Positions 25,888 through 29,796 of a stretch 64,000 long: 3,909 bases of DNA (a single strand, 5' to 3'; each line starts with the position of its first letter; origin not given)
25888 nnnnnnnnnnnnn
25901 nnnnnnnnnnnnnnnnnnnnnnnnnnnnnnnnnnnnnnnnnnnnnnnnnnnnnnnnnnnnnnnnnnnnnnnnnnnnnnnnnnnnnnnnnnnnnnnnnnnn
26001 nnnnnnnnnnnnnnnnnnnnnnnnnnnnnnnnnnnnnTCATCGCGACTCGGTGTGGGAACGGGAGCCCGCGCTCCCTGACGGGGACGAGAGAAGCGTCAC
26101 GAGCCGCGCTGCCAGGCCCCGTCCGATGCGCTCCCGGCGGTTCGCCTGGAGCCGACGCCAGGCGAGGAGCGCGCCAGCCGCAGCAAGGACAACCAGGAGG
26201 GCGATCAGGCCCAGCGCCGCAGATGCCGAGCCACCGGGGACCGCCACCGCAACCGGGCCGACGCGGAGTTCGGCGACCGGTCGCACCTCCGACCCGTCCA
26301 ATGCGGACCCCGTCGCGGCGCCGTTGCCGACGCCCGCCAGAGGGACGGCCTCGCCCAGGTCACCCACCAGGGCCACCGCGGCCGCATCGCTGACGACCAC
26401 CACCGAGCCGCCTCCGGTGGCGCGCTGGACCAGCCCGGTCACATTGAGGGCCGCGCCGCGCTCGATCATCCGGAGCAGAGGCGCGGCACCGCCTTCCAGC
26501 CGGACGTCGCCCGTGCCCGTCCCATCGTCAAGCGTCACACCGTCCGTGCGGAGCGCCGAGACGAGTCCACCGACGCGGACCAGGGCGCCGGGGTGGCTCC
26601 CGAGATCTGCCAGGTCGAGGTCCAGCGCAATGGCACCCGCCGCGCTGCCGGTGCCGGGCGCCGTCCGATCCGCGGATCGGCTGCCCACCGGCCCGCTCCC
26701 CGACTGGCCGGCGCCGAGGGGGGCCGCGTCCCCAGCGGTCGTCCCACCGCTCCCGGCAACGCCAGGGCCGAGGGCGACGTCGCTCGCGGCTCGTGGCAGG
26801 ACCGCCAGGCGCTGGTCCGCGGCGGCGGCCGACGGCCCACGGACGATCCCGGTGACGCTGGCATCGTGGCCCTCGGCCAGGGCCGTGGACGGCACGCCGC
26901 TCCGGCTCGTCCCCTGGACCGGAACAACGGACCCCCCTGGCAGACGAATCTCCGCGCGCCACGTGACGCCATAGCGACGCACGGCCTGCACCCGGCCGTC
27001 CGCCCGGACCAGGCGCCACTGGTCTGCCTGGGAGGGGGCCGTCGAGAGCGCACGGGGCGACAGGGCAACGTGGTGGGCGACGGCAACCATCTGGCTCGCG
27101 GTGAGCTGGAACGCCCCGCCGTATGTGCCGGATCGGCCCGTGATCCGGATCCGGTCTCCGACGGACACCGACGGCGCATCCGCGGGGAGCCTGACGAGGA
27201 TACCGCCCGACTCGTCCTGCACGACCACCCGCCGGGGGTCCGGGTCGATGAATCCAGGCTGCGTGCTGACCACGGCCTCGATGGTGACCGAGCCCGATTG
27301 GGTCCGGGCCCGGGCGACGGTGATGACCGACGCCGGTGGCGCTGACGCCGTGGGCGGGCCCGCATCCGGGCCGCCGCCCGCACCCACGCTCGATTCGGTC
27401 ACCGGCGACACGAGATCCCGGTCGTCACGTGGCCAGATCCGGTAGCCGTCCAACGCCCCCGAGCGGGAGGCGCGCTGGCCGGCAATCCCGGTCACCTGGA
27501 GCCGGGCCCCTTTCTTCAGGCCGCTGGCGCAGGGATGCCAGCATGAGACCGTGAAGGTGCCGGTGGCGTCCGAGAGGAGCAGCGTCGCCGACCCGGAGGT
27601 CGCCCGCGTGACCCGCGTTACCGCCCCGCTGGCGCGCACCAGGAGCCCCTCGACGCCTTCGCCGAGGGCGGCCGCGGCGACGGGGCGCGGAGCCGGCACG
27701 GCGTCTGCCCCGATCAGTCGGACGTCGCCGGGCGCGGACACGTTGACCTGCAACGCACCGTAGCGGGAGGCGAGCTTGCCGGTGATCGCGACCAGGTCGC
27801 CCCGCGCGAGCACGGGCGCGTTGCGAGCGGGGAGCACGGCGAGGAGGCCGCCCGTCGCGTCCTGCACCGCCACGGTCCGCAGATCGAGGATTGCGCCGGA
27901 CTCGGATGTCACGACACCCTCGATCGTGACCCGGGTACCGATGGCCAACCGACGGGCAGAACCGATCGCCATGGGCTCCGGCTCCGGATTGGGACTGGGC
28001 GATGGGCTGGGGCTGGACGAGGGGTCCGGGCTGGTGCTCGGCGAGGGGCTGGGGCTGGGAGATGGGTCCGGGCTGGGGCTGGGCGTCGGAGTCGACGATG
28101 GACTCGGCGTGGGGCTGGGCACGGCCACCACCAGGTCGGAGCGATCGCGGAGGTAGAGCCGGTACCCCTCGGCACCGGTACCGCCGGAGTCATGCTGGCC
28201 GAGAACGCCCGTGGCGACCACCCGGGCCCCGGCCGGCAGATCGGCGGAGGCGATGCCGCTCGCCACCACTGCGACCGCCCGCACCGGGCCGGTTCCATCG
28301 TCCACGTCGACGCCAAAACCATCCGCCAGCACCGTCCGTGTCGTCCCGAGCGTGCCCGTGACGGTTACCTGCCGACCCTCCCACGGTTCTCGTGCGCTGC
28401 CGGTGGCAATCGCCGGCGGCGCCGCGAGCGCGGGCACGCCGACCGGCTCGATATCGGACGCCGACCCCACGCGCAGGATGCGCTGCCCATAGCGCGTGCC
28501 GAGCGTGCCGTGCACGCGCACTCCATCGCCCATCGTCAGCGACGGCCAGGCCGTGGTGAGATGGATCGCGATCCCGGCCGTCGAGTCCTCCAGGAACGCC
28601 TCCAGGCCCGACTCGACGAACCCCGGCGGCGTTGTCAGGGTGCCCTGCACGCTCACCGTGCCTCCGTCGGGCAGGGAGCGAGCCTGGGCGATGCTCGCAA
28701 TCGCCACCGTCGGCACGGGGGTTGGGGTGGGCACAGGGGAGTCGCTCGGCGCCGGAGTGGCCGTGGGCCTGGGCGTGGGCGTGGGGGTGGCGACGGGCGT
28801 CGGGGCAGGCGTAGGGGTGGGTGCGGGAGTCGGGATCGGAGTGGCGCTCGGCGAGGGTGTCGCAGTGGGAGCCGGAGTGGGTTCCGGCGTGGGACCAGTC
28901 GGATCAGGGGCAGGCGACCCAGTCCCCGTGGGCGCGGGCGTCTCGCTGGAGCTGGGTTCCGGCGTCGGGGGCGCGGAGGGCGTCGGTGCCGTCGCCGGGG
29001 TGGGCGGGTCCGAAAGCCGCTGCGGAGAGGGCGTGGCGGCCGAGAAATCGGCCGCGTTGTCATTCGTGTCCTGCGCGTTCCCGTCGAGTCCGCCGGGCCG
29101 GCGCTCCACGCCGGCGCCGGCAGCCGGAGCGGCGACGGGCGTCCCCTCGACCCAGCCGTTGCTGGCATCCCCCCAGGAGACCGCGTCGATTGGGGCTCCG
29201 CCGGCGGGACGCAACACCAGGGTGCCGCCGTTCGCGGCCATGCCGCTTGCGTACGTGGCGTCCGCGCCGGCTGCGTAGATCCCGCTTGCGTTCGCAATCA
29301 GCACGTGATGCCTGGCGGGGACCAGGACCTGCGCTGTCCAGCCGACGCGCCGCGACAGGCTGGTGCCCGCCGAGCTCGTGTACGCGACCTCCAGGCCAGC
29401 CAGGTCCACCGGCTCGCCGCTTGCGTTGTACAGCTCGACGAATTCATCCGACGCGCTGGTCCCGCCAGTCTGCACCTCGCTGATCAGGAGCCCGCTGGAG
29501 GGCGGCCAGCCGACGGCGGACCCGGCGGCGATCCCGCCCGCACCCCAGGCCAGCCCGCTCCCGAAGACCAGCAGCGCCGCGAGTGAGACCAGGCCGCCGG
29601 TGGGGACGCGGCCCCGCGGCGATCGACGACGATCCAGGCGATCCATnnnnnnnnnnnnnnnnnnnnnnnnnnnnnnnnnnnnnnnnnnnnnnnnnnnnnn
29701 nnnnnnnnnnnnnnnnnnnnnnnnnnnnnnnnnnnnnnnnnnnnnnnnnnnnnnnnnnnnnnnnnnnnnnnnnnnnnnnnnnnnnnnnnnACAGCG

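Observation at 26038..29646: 1202-aa surface protein built from a lamin-tail domain and about seven tandem OB-fold-like modules, with no nuclease domain: a candidate extracellular DNA-capture protein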

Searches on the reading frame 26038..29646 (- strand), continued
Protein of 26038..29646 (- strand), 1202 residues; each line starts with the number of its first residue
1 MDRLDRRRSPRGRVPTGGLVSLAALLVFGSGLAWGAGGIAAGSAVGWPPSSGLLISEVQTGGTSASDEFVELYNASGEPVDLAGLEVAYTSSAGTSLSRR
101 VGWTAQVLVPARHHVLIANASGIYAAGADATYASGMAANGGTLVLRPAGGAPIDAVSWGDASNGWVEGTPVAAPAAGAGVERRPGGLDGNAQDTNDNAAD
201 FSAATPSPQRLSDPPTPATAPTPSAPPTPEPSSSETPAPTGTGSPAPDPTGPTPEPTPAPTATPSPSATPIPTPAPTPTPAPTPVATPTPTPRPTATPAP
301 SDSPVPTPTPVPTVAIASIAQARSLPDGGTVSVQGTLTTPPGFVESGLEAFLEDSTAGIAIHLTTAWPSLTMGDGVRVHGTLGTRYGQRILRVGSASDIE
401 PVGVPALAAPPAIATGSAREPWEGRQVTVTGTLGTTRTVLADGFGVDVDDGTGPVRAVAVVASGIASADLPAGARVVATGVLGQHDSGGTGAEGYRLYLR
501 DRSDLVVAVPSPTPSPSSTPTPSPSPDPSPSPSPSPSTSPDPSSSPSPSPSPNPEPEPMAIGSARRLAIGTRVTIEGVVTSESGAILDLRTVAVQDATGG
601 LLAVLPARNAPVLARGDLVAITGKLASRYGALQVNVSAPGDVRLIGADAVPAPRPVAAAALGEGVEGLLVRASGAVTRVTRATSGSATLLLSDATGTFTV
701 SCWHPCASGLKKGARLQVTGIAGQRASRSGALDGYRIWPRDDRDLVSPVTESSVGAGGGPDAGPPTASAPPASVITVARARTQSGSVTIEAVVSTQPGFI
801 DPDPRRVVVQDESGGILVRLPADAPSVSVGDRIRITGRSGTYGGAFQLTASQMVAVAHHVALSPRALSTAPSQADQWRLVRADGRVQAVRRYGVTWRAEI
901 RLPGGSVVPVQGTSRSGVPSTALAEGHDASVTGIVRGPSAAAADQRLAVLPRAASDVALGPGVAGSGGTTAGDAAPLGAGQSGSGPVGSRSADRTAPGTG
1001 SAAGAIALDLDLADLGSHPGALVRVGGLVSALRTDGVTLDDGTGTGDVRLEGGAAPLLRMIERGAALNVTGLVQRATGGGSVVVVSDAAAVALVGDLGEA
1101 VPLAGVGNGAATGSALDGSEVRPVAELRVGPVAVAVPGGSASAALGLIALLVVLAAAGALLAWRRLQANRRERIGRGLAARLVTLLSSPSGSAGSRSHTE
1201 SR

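Call 34: fold_search(model_id=the predicted structure, library=pdb)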
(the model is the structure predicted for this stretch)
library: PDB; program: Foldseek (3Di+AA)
matches with E <= 10: 1437; with E <= 0.001: 88
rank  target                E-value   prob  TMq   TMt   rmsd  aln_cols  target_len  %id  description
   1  5z7d_C                7.9e-11  1.00  0.08  0.20  21.9       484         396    9  p204HINab-dsDNA complex structure (released 2019-01-30)
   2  5z7d_B                1.2e-10  1.00  0.12  0.26  15.6       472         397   11  p204HINab-dsDNA complex structure (released 2019-01-30)
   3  5z7d_A                3.2e-10  1.00  0.10  0.24  20.3       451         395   13  p204HINab-dsDNA complex structure (released 2019-01-30)
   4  8soj_A                2.7e-09  1.00  0.10  0.10  36.5      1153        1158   11  Cryo-EM structure of human CST bound to POT1(ESDL)/TPP1 in the absence of telomeric ssDNA (released 2023-06-07)
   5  6w6w_A                3.9e-06  0.96  0.09  0.11  24.1       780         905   10  Cryo-EM structure of CST bound to telomeric single-stranded DNA (released 2020-06-03)
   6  3u58_C                4.4e-06  1.00  0.09  0.34  11.7       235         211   14  Crystal Structure of the Tetrahymena telomerase processivity factor Teb1 AB (released 2011-12-28)
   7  8u5y_A                6.7e-06  0.96  0.11  0.16  22.6       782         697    7  human RADX trimer bound to ssDNA (released 2023-10-11)
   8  4gop_C                8.7e-06  1.00  0.09  0.20  21.2       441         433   12  Structure and Conformational Change of a Replication Protein A Heterotrimer Bound to ssDNA (released 2012-11-28)
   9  9pd4_N                1.1e-05  1.00  0.10  0.24  20.8       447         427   11  NER dual incision complex - DuIM (released 2026-02-18)
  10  3u58_B                1.8e-05  1.00  0.09  0.36  11.5       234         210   13  Crystal Structure of the Tetrahymena telomerase processivity factor Teb1 AB (released 2011-12-28)
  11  1iyj_B                1.8e-05  0.97  0.09  0.15  20.5       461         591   13  STRUCTURE OF A BRCA2-DSS1 COMPLEX (released 2002-10-02)
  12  1mje_A                2.0e-05  1.00  0.08  0.14  17.6       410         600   12  STRUCTURE OF A BRCA2-DSS1-SSDNA COMPLEX (released 2002-09-27)
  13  5yzw_A                2.2e-05  1.00  0.10  0.37   7.6       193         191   14  Crystal structure of p204 HINb domain (released 2018-12-19)
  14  2oq0_C                2.7e-05  1.00  0.10  0.38   7.8       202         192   12  Crystal Structure of the First HIN-200 Domain of Interferon-Inducible Protein 16 (released 2007-02-27)
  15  5yzw_B                2.7e-05  1.00  0.10  0.40   7.2       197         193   14  Crystal structure of p204 HINb domain (released 2018-12-19)
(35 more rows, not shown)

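Call 52: search_protein_families(library=ncbifam, proteins=[L066:5091-6131:-], max_evalue=0.1)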
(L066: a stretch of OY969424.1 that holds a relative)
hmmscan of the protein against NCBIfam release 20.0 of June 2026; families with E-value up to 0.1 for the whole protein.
L066:5091-6131:- (347 aa): 0 families

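Call 54: find_encoding_contigs(protein=window:26041-29646:-, flank=3000, max_places=2)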
Protein window:26041-29646:- (1202 aa): no gene with exactly this product is on record in the collection.

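Call 64: search_protein_families(library=ncbifam, proteins=[P0001, P0005, P0007, P0017, P0037, P0052, P0082, P0100], max_evalue=0.001)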
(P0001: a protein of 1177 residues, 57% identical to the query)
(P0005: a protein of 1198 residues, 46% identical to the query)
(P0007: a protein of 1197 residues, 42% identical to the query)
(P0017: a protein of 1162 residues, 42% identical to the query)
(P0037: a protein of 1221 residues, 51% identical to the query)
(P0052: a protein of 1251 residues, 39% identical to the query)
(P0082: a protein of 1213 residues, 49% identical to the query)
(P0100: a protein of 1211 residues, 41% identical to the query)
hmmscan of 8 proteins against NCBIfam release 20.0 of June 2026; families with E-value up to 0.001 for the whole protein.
P0001 (1177 aa): 1 family
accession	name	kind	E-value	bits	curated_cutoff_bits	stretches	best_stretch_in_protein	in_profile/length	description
NF033681.1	ExeM_NucH_DNase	subfamily_domain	4.5e-05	22.5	300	0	777-885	16-130/546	ExeM/NucH family extracellular endonuclease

P0005 (1198 aa): 2 families
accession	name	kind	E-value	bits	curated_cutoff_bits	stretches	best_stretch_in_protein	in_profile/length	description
NF033680.1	exonuc_ExeM-GG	exception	0.00026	19.1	1300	0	580-676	253-347/884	extracellular exonuclease ExeM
NF009031.0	PRK12366.1-2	equivalog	0.00032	19.3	767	0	569-670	208-307/647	replication factor A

P0007 (1197 aa): 4 families
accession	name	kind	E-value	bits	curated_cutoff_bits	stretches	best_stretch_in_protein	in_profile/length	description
NF033674.1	stress_OB_fold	domain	1.6e-05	25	35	0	537-595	22-76/111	NirD/YgiW/YdeI family stress tolerance protein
NF033680.1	exonuc_ExeM-GG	exception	5.3e-05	21.5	1300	0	557-669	223-339/884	extracellular exonuclease ExeM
NF033681.1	ExeM_NucH_DNase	subfamily_domain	0.00012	21.1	300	0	808-905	31-133/546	ExeM/NucH family extracellular endonuclease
NF009031.0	PRK12366.1-2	equivalog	0.00079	18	767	0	570-669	208-305/647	replication factor A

P0017 (1162 aa): 2 families
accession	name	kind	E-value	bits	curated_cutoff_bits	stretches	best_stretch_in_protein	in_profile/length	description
NF033680.1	exonuc_ExeM-GG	exception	1.3e-08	33.4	1300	0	41-158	10-126/884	extracellular exonuclease ExeM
NF033681.1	ExeM_NucH_DNase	subfamily_domain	4.1e-05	22.6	300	0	808-863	35-90/546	ExeM/NucH family extracellular endonuclease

P0037 (1221 aa): 1 family
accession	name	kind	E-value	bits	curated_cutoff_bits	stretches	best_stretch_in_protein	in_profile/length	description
NF033680.1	exonuc_ExeM-GG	exception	0.00044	18.4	1300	0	42-161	25-142/884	extracellular exonuclease ExeM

P0052 (1251 aa): 3 families
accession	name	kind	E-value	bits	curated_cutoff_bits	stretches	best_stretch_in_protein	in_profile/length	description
NF033674.1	stress_OB_fold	domain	3.9e-05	23.8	35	0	361-444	26-108/111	NirD/YgiW/YdeI family stress tolerance protein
TIGR00156.1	TIGR00156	subfamily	0.00016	21.7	108.15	0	361-443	42-122/128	YgiW/YdeI family stress tolerance OB fold protein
NF033681.1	ExeM_NucH_DNase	subfamily_domain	0.00073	18.5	300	0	681-758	30-110/546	ExeM/NucH family extracellular endonuclease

P0082 (1213 aa): 3 families
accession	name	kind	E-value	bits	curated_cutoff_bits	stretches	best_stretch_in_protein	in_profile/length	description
NF033674.1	stress_OB_fold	domain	2.3e-08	34.2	35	0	310-390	28-107/111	NirD/YgiW/YdeI family stress tolerance protein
TIGR00156.1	TIGR00156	subfamily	1.9e-07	31.2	108.15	0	311-390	45-122/128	YgiW/YdeI family stress tolerance OB fold protein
NF033680.1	exonuc_ExeM-GG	exception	6.6e-06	24.4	1300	0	16-147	7-129/884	extracellular exonuclease ExeM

P0100 (1211 aa): 0 families
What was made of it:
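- On ExeM/NucH family extracellular endonuclease (NF033681 / NF033680): The same holds in 8 relatives (call 64).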

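Call 71: search_dna_similar(query=window:26041-29646:-, collection=plasmids, mode=protein, max_evalue=0.001, max_rows=40)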
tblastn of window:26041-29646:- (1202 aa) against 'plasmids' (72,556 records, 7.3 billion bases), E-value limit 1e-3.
Records with a match: 6; places in all: 6; records where one place covers at least 80% of the query: 0.
Best place of each record, by identity: <60% 6.
By first word of the organism name: Thermus 4; Georgenia 1; Nonomuraea 1.
By predicted mobility (MOB-suite, as given by PLSDB): non-mobilizable 6.
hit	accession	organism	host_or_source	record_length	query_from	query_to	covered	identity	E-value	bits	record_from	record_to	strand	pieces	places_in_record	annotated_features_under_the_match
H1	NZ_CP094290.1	Georgenia sp. TF02-10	microbe culture isolated from granite ...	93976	48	210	14%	32.4%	8e-4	52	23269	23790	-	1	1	ExeM/NucH family extracellular endonuclease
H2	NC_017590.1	Thermus thermophilus JL-18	-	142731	61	201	12%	34.3%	8e-4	52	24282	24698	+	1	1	ExeM/NucH family extracellular endonuclease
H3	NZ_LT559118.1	Nonomuraea gerenzanensis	-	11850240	53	210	13%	30.1%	3e-4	53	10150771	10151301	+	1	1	none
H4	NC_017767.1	Thermus thermophilus HB8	-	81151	48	164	10%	37.0%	2e-5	57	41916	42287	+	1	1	ExeM/NucH family extracellular endonuclease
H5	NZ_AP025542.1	Thermus thermophilus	-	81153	48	164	10%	37.0%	2e-5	57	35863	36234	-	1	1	ExeM/NucH family extracellular endonuclease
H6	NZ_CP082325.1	Thermus thermophilus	cell culture,cheese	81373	48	164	10%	37.0%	2e-5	57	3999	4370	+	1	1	none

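Call 72: get_annotated_region(hit=H4, flank=4000)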
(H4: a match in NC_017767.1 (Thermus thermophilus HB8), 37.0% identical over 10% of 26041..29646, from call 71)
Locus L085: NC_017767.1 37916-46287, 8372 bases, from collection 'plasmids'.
description: Thermus thermophilus HB8 plasmid pVV8, complete sequence
organism: Thermus thermophilus HB8 (NCBI taxid 300852)
taxonomy: Bacteria; Deinococcota; Deinococci; Thermales; Thermaceae; Thermus; Thermus thermophilus; Thermus thermophilus HB8
host: -; source: -; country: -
typing (MOB-suite, as given by PLSDB): non-mobilizable
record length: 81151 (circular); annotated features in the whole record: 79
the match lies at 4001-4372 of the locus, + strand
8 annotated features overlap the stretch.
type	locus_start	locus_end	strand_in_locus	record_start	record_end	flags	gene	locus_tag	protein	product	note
CDS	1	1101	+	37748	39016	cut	-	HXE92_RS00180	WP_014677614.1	esterase-like activity of phytase family protein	-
CDS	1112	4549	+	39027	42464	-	-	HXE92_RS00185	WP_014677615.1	ExeM/NucH family extracellular endonuclease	-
CDS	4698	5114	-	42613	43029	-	-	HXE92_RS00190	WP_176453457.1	hypothetical protein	-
CDS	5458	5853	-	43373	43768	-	-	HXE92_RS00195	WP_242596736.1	helix-turn-helix transcriptional regulator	-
CDS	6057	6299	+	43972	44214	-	-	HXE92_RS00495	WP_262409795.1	transposase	-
CDS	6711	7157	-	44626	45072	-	-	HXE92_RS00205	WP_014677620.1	type II toxin-antitoxin system VapC family toxin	-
CDS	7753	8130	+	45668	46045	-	-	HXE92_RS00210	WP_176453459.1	hypothetical protein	-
CDS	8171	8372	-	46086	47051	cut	-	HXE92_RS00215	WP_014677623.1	hypothetical protein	-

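Call 73: search_protein_families(library=pfam, proteins=[L085:1112-4546:+], max_evalue=0.01)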
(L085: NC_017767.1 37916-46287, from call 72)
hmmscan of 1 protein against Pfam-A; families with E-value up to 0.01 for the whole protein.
L085:1112-4546:+ (1145 aa): 4 families
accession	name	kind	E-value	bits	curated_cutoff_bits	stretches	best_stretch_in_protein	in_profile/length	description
PF03372.29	Exo_endo_phos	-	6.6e-18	65.7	24.5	1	694-948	11-225/225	Endonuclease/Exonuclease/phosphatase family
PF00932.25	LTD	-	4.6e-14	53.2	34.3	1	972-1083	4-107/109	Lamin Tail Domain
PF18911.6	PKD_4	-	1.2e-06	28.9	27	1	194-285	2-80/85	PKD domain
PF00801.26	PKD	-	2.8e-06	27.7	23.5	1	203-283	5-76/80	PKD domain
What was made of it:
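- On ExeM/NucH family extracellular endonuclease (NF033681 / NF033680): The Thermus family member used as a positive control shows PF03372 at E 7e-18 (call 73).
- Closest known: ExeM/NucH family extracellular endonucleases. Different: Pfam detects no OB domain in the Thermus enzyme, which has PKD, EEP and a C-terminal LTD (call 73).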

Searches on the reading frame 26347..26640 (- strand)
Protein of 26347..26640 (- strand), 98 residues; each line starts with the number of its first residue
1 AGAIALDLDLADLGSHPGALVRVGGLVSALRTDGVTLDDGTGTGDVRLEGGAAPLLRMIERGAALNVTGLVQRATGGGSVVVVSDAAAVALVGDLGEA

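Call 58: search_protein_families(library=pfam, proteins=[window:26347-26640:-], max_evalue=1)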
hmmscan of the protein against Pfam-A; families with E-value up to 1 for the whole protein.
seq(98 aa): 2 families
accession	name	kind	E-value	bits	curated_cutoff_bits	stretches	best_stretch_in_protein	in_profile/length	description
PF01336.31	tRNA_anti-codon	-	0.00026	21.3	27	1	21-81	1-68/75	OB-fold nucleic acid binding domain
PF01310.23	Adeno_PVIII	-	0.0077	16.3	25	1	27-75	103-148/216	Adenovirus hexon associated protein, protein VIII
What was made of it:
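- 26347..26640 (-): Residues 1003-1100: seventh OB module (C), acidic and nearest the membrane. PF01336 E 2.6e-4 (call 58).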

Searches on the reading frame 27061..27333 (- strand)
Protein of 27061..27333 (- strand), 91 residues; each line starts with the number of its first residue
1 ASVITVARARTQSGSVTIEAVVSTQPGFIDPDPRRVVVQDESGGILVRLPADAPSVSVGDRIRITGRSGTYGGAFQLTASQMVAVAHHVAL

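Call 58: search_protein_families(library=pfam, proteins=[window:27061-27333:-], max_evalue=1)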
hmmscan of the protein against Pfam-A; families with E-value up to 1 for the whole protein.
seq(91 aa): 4 families
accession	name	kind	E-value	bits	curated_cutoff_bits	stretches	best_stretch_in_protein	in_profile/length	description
PF01336.31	tRNA_anti-codon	-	0.0022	18.4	27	1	35-82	19-72/75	OB-fold nucleic acid binding domain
PF19586.5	DUF6093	-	0.0056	17.5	27.9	1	45-66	66-87/117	Family of unknown function (DUF6093)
PF13567.11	DUF4131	-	0.0079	16.3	31.6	1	11-67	62-129/165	Domain of unknown function (DUF4131)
PF19135.5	DUF5818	-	0.15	12.1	27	1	27-67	2-42/57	Protein of unknown function (DUF5818)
